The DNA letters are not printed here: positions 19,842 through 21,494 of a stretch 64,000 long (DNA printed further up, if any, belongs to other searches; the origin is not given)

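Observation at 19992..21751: Cupredoxin-like domains lacking the canonical Cys ligand: one fused to a Cys/His-rich repeat protein, one stand-alone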

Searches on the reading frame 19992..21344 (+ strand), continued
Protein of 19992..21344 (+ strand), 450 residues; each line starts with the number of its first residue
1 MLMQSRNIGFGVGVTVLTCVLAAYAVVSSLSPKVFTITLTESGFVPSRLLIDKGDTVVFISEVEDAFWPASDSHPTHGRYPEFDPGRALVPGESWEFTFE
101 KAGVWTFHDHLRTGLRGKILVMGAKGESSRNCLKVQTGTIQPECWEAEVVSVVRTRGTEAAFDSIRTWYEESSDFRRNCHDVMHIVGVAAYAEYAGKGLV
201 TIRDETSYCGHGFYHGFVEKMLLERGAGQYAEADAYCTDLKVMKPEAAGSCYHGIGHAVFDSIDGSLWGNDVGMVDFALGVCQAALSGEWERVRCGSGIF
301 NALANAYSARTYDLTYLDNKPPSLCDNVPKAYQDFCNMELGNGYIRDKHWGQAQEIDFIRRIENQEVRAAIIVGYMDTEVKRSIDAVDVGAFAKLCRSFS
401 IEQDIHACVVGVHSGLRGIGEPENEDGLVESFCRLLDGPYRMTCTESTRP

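Call 69: find_encoding_contigs(protein=P0348, flank=8000, max_places=1)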
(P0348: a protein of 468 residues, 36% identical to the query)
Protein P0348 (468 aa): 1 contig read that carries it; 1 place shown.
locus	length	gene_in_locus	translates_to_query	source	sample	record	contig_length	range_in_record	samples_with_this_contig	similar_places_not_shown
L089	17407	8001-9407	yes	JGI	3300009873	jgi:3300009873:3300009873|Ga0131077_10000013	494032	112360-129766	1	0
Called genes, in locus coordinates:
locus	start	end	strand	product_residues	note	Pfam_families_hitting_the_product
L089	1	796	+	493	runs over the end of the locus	-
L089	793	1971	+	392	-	-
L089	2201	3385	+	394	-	-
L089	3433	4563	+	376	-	-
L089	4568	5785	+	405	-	-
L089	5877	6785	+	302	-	-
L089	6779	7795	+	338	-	-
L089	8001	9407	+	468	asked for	-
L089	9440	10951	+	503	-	-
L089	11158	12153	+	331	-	-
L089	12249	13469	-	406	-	PF00155:Aminotran_1_2, PF01041:DegT_DnrJ_EryC1, PF01212:Beta_elim_lyase (weak)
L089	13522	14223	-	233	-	PF00535:Glycos_transf_2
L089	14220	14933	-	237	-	PF01209:Ubie_methyltran, PF13489:Methyltransf_23, PF08241:Methyltransf_11, PF08242:Methyltransf_12 (weak), PF13649:Methyltransf_25, PF13847:Methyltransf_31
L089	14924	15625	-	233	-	-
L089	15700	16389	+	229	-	-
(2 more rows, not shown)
